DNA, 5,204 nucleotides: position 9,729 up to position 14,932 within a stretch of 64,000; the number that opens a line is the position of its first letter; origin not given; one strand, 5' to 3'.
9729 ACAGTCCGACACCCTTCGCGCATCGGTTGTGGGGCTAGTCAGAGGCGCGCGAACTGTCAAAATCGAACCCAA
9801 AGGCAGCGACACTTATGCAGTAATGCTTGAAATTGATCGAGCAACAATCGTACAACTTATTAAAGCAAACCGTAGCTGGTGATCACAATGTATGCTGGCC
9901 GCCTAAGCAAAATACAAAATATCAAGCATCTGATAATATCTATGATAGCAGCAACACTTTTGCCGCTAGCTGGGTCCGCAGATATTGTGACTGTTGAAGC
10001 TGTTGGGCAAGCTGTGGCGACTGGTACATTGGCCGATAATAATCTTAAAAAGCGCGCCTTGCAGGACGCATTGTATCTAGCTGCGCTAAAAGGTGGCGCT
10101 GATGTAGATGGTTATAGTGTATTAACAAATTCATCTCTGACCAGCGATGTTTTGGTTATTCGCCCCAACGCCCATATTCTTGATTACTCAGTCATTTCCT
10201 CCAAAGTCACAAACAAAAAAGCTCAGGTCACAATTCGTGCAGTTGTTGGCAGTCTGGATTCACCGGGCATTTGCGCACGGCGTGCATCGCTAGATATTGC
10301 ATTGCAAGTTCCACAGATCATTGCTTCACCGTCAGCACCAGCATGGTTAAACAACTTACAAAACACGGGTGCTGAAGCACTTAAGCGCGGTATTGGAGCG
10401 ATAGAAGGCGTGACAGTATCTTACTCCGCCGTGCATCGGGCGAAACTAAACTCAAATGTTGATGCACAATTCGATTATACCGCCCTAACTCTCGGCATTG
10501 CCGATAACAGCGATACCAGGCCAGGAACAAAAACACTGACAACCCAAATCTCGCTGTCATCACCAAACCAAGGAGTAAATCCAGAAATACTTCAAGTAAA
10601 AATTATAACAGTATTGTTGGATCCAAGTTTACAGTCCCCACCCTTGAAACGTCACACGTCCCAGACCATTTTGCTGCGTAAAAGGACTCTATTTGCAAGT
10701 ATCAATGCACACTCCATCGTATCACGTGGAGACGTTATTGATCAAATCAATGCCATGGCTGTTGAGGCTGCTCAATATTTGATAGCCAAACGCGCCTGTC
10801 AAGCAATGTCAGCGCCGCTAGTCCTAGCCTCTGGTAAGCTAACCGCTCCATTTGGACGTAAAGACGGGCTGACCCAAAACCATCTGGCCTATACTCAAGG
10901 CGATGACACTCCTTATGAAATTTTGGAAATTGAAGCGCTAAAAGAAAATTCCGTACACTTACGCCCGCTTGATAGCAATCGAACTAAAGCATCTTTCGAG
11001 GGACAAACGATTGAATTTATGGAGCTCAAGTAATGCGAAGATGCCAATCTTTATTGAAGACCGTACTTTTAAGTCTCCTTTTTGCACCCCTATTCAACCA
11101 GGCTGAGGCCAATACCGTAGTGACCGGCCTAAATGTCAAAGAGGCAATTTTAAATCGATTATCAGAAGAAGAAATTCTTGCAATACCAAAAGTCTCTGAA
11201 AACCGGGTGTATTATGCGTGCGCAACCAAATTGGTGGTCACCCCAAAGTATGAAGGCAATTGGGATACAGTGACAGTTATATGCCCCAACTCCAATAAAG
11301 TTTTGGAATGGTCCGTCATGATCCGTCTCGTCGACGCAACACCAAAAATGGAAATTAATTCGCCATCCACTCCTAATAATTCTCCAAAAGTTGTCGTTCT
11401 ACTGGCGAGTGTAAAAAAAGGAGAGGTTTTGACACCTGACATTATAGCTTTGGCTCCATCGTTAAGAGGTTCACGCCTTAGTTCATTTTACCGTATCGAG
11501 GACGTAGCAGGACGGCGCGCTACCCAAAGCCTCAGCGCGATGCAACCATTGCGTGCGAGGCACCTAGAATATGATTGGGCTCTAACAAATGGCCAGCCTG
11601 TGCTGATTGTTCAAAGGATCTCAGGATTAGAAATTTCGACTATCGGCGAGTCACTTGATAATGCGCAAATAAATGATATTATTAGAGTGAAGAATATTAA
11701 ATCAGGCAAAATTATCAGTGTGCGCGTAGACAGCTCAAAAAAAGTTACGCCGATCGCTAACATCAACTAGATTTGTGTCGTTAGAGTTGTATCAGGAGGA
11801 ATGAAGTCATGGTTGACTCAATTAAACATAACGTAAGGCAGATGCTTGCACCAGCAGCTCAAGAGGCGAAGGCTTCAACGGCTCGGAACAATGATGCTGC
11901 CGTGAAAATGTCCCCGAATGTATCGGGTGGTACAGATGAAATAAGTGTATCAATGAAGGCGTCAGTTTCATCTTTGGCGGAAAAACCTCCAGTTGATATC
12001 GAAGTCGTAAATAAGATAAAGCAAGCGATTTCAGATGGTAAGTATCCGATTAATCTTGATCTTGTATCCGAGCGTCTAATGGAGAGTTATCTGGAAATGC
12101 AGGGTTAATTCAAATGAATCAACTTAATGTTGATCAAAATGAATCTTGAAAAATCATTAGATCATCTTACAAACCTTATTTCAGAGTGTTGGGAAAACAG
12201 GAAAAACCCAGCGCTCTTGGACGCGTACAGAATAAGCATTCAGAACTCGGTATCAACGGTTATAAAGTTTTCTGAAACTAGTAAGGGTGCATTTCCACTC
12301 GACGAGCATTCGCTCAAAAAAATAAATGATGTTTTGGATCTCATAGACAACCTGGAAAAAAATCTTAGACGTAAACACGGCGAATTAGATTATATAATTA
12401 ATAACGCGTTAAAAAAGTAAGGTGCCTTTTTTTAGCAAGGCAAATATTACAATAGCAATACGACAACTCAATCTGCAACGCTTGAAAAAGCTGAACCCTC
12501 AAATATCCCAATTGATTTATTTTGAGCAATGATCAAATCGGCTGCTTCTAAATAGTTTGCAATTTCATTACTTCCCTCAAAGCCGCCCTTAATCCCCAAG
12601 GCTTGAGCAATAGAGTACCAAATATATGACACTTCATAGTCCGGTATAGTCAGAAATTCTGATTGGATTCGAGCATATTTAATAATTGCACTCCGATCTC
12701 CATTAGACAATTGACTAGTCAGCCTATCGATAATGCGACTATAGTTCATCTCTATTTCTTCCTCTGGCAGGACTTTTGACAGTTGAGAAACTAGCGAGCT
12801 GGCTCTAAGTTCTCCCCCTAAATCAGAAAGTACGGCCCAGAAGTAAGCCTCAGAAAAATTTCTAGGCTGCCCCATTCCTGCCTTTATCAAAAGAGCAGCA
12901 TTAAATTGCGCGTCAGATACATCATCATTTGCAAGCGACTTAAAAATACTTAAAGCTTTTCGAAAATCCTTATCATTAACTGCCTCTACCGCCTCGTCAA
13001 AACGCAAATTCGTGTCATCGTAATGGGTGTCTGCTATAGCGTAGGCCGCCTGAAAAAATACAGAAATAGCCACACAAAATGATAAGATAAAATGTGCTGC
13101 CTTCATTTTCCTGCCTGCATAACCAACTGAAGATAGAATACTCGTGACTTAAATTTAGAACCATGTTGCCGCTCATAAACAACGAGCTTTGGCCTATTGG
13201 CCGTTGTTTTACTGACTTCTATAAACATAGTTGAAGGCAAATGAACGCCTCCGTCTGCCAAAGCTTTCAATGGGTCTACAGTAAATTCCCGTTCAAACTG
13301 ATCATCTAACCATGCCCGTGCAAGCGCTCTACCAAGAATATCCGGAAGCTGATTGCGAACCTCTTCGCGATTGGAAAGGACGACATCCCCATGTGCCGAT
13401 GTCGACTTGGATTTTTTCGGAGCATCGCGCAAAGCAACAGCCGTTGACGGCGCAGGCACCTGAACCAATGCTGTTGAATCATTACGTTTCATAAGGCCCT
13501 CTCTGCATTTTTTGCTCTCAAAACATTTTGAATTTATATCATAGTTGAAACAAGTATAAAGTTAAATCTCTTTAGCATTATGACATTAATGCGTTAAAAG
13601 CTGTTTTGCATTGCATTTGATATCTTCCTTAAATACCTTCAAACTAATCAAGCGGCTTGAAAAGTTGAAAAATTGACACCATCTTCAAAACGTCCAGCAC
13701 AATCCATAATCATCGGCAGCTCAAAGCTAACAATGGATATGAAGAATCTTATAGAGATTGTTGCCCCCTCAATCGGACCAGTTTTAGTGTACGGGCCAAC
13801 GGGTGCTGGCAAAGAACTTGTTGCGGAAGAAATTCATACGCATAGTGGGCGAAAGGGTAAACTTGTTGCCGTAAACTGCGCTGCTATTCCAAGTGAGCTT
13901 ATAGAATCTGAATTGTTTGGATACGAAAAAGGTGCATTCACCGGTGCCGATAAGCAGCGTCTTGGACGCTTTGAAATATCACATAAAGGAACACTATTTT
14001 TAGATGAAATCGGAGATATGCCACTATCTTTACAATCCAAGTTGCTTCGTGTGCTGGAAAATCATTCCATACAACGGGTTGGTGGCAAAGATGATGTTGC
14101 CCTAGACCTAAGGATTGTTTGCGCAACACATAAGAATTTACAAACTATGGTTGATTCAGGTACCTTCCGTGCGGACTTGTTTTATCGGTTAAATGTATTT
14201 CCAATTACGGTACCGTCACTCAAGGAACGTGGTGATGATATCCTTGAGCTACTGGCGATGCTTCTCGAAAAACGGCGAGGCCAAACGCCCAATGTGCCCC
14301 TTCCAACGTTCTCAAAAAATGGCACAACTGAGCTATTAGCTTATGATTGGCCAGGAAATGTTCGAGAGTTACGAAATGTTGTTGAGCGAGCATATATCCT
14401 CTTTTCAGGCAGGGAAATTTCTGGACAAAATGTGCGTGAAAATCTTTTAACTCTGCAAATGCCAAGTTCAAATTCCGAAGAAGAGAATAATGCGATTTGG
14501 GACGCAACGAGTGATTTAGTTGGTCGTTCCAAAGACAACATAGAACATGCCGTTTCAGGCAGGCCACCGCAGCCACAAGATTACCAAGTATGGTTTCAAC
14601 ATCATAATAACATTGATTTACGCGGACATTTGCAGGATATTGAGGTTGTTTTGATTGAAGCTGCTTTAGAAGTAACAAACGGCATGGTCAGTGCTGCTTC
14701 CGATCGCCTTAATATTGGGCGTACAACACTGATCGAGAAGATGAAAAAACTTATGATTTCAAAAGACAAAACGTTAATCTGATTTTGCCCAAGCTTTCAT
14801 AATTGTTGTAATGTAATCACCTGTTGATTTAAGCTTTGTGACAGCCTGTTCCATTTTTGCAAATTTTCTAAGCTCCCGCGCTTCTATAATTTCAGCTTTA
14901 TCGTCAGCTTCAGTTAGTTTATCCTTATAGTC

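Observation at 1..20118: AT-rich, gamma-type polar flagellar island inside an alphaproteobacterium-like, higher-GC chromosome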

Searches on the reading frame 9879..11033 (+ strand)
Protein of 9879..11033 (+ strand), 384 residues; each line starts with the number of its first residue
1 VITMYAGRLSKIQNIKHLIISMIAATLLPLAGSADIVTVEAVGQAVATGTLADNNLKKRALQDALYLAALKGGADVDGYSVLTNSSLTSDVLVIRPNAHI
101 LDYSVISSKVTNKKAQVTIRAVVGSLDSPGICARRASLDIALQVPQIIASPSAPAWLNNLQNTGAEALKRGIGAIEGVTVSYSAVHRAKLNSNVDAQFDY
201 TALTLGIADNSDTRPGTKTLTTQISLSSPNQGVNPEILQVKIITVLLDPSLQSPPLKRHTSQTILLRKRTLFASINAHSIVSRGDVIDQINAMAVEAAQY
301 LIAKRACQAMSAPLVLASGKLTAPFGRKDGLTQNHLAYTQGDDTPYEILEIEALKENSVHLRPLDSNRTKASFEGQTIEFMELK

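Call 6: search_protein_families(library=pfam, proteins=[window:9879-11033:+], max_evalue=0.01)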
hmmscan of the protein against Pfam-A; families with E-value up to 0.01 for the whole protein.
window:9879-11033:+ (384 aa): 2 families
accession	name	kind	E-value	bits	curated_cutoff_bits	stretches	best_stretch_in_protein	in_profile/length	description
PF16548.10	FlgT_N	-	6.9e-09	36.6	28.8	1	38-121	2-83/87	Flagellar assembly protein T, N-terminal domain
PF08049.16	IlvB_leader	-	0.0073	16.5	25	0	21-42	4-25/32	IlvB leader peptide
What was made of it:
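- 9879..11033 (+): flgT-like (H-ring). Pfam FlgT_N, E = 7e-9 (call 6).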

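Call 8: search_protein_families(library=ncbifam, proteins=[window:9879-11033:+], max_evalue=0.01)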
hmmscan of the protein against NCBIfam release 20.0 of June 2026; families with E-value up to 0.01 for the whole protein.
window:9879-11033:+ (384 aa): 0 families

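Call 47: search_solved_structures(query=window:9879-11033:+, max_evalue=0.01)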
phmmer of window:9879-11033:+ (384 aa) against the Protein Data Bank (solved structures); distinct sequences matched with E-value up to 0.01: 0.
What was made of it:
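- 9879..11033 (+): No sequence match in the PDB (call 47).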

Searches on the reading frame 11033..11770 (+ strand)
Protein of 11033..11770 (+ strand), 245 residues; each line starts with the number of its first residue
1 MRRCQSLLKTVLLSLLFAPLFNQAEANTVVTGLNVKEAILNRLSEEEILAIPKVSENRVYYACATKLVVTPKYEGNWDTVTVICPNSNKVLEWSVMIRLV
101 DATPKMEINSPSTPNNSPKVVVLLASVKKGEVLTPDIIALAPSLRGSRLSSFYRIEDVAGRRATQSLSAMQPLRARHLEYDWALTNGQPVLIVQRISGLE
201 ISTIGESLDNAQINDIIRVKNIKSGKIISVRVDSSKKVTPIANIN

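Call 6: search_protein_families(library=pfam, proteins=[window:11033-11770:+], max_evalue=0.01)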
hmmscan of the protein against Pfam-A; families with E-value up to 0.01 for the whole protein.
window:11033-11770:+ (245 aa): 2 families
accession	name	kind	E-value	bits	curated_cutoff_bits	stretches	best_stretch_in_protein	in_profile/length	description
PF13144.11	ChapFlgA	-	3.4e-21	76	23.8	1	119-238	2-120/122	Chaperone for flagella basal body P-ring formation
PF08666.17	SAF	-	4.3e-05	24.4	21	1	119-179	2-63/63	SAF domain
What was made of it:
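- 11033..11770 (+): flgA, P-ring chaperone. Pfam ChapFlgA and SAF (call 6)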

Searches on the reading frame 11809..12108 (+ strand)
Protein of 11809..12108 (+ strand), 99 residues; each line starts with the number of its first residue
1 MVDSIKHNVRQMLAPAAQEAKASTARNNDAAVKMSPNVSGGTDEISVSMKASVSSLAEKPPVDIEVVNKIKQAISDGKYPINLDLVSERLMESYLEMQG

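Call 6: search_protein_families(library=pfam, proteins=[window:11809-12108:+], max_evalue=0.01)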
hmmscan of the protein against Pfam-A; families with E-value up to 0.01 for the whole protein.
window:11809-12108:+ (99 aa): 1 family
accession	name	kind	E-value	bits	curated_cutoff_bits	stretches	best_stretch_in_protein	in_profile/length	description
PF04316.19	FlgM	-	4.3e-08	33.7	25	1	48-92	6-55/55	Anti-sigma-28 factor, FlgM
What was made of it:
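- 11809..12108 (+): flgM, anti-sigma28. Pfam FlgM (call 6)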

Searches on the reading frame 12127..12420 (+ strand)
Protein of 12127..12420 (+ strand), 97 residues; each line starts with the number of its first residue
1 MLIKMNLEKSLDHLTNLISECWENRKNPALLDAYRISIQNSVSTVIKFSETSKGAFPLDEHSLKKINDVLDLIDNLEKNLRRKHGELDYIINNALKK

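Call 6: search_protein_families(library=pfam, proteins=[window:12127-12420:+], max_evalue=0.01)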
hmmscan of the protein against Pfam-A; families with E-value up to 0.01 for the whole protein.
window:12127-12420:+ (97 aa): 0 families

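Call 8: search_protein_families(library=ncbifam, proteins=[window:12127-12420:+], max_evalue=0.01)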
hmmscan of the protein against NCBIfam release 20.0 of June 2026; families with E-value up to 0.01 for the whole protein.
window:12127-12420:+ (97 aa): 0 families

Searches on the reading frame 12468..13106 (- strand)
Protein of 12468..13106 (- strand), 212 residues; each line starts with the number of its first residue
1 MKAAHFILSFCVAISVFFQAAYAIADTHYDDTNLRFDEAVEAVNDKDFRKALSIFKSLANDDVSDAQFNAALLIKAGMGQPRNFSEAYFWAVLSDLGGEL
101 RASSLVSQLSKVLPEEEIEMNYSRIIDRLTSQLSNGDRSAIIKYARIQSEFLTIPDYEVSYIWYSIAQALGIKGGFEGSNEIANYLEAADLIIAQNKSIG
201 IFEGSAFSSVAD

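Call 6: search_protein_families(library=pfam, proteins=[window:12468-13106:-], max_evalue=0.01)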
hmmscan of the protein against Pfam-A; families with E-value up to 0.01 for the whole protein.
window:12468-13106:- (212 aa): 1 family
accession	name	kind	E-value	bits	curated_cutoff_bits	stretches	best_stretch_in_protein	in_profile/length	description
PF08238.18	Sel1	-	0.008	17.2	30.7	0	64-90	1-27/36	Sel1 repeat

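Call 8: search_protein_families(library=ncbifam, proteins=[window:12468-13106:-], max_evalue=0.01)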
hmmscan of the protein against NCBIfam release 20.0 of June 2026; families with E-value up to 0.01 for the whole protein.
window:12468-13106:- (212 aa): 0 families

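Call 69: search_solved_structures(query=window:12468-13106:-, max_evalue=10)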
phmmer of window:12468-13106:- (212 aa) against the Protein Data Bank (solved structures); distinct sequences matched with E-value up to 10: 12.
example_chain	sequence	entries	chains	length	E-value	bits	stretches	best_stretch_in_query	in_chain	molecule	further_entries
6ok3_A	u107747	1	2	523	9.6e-07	32.2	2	46-91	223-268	Sel1 repeat protein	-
6deh_A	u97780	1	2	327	7.4e-05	26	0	46-93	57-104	TPR repeat protein, protein-protein interaction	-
8sxq_A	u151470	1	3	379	0.00067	22.9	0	49-93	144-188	SEL-1 repeat protein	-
4bwr_A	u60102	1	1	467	0.0022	21.2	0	45-103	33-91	PROTEIN CORRESPONDING TO LOCUS C5321 FROM CFT073 E.COLI STRAIN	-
8d9x_A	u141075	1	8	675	0.0024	21.1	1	41-94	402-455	Maltodextrin-binding protein,DAP3-binding cell death enhancer 1 short form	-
6ork_A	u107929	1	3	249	0.011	18.9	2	45-90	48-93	Sel1 repeat protein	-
1ouv_A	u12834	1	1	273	0.016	18.4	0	41-97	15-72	conserved hypothetical secreted protein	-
6ur7_A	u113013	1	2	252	0.26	14.4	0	57-90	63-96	Sel1 repeat family protein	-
6onw_A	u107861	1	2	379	0.49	13.6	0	46-104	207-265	Sel1 repeat protein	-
1bq0_A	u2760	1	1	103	0.51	13.5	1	109-178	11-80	DNAJ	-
1xbl_A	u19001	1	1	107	0.55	13.4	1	109-178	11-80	DNAJ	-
5nro_B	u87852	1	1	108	0.56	13.4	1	109-178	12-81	Chaperone protein DnaJ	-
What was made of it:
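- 12468..13106 (-): Periplasmic Sel1-repeat protein, 212 aa, with a signal peptide. Best PDB match is a Sel1 repeat protein, E = 1e-6 (call 69).
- On Vibrio/Pseudomonas-type (gammaproteobacterial) polar flagellar system: A Sel1-repeat protein could be MotX-like, but this is unproven (call 69).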

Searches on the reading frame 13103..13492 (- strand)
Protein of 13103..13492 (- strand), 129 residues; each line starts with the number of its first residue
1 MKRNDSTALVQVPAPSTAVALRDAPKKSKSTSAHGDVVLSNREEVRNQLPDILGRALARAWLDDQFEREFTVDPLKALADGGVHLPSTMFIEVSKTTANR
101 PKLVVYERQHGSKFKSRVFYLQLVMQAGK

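Call 6: search_protein_families(library=pfam, proteins=[window:13103-13492:-], max_evalue=0.01)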
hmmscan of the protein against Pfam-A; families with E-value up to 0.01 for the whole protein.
window:13103-13492:- (129 aa): 1 family
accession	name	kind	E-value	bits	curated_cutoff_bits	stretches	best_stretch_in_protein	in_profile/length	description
PF02979.21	NHase_alpha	-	1.8e-05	24.7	27.2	0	60-112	110-163/184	Nitrile hydratase, alpha chain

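Call 8: search_protein_families(library=ncbifam, proteins=[window:13103-13492:-], max_evalue=0.01)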
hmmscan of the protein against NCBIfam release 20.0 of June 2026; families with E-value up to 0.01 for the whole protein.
window:13103-13492:- (129 aa): 5 families
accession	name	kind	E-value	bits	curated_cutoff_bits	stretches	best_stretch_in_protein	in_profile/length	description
TIGR03793.1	leader_NHLP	domain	8.2e-07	28.8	50.9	1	52-105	5-58/77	NHLP leader peptide family RiPP precursor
TIGR01323.1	nitrile_alph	equivalog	5.2e-05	22.9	249.85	0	58-112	46-163/189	nitrile hydratase subunit alpha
TIGR03795.1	RNP_Burkhold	subfamily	9.3e-05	22.7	41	1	52-111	16-76/114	BMA_0021/BMA_0022 family TOMM bacteriocin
NF038399.1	NH_RiPP_Os17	domain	0.0014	18.7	40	1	55-85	5-35/63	Os1348 family NHLP clan protein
TIGR04351.1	TOMM_nitrile_2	subfamily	0.0023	17.4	65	1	57-87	6-36/48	TIGR04351 family putative TOMM peptide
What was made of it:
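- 13103..13492 (-): 129-aa NHLP / nitrile-hydratase-alpha-like protein. Weak TIGR03793 and PF02979 hits (calls 6, 8).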

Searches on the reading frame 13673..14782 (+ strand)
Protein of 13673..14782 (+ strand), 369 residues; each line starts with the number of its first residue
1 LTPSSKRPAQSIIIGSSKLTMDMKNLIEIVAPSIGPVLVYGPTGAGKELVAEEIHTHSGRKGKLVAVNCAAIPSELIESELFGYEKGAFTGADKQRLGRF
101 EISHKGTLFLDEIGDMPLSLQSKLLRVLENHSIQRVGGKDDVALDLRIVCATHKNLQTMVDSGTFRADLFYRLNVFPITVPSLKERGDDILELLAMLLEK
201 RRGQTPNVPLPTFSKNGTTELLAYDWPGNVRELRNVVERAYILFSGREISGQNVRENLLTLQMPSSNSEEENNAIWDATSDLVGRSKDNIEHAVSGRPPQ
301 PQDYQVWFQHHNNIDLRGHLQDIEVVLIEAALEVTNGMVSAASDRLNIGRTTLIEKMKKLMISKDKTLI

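Call 6: search_protein_families(library=pfam, proteins=[window:13673-14782:+], max_evalue=0.01)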
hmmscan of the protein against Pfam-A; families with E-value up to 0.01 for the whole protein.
window:13673-14782:+ (369 aa): 8 families
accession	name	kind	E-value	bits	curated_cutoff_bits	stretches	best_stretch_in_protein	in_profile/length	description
PF00158.32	Sigma54_activat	-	1e-65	220.9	20.2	1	13-178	1-167/168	Sigma-54 interaction domain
PF14532.12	Sigma54_activ_2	-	4.3e-19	69.6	25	1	14-183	1-138/138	Sigma-54 interaction domain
PF25601.1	AAA_lid_14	-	2.1e-17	63.1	27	1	184-265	1-81/87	AAA+ ATPase lid domain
PF02954.25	HTH_8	-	1.1e-11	44.7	22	1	320-360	2-42/42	Bacterial regulatory protein, Fis family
PF07728.20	AAA_5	-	1e-06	29.3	22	1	36-153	1-122/139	AAA domain (dynein-related subfamily)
PF01078.27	Mg_chelatase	-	1.3e-05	25.1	20.3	0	91-135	93-137/207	Magnesium chelatase, subunit ChlI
PF00004.35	AAA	-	0.00043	21.2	21.2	1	37-157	1-111/131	ATPase family associated with various cellular activities (AAA)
PF13191.12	AAA_16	-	0.004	18.1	32.6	1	27-88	16-85/167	AAA ATPase domain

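Call 8: search_protein_families(library=ncbifam, proteins=[window:13673-14782:+], max_evalue=0.01)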
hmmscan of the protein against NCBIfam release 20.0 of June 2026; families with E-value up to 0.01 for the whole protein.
window:13673-14782:+ (369 aa): 28 families (the best 25 are shown)
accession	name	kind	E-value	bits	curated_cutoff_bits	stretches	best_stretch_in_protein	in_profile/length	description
NF041552.1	TF_PrdR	equivalog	3.8e-100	335.9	795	2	11-290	267-544/577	sigma-54 dependent transcriptional regulator PrdR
NF003451.0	PRK05022.1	equivalog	1.7e-96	324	476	1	9-363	188-511/512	nitric oxide reductase transcriptional regulator NorR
TIGR01818.1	ntrC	equivalog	3.4e-89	299.7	558.6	1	12-360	135-463/463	nitrogen regulation protein NR(I)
TIGR02915.1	PEP_resp_reg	equivalog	1.1e-87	294.8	502.6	1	11-254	139-382/445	PEP-CTERM-box response regulator transcription factor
TIGR02329.1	propionate_PrpR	equivalog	1.9e-86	290.8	499.2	1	11-271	212-475/526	propionate catabolism operon regulatory protein PrpR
NF038308.1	RNA_repair_RtcR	equivalog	5.7e-86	289.4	650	1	9-354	178-505/530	RNA repair transcriptional activator RtcR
TIGR01817.1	nifA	equivalog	4.5e-85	286.4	528.85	1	6-254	191-438/534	nif-specific transcriptional activator NifA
NF011953.0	PRK15424.1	equivalog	4.3e-82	276.4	703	1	10-359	218-533/538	propionate catabolism operon regulatory protein PrpR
NF008469.0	PRK11361.1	equivalog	9.9e-79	265.2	714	1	12-269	144-401/461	acetoacetate metabolism transcriptional regulator AtoC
NF011958.0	PRK15429.1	equivalog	7.6e-78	262.8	830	1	13-249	381-617/692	formate hydrogenlyase transcriptional activator FlhA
TIGR02974.1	phageshock_pspF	equivalog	8.3e-78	261.9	443.55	1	13-359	1-335/336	phage shock protein operon transcriptional activator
NF050807.1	TransRegFlbDCaul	equivalog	4.6e-76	256.5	750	1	21-292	128-403/454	sigma-54-dependent transcriptional regulator FlbD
NF041946.1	LuxO_transreg_Vib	equivalog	2.7e-74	250.7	800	1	12-359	134-459/463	quorum-sensing sigma-54 dependent transcriptional regulator LuxO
NF007689.0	PRK10365.1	equivalog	5.1e-74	249.6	760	1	8-270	136-398/441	sigma-54-dependent response regulator transcription factor ZraR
NF049963.1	RespRegFlgRCampy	domain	6.5e-73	246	750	1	24-253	147-376/429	fla regulon two-component system response regulator FlgR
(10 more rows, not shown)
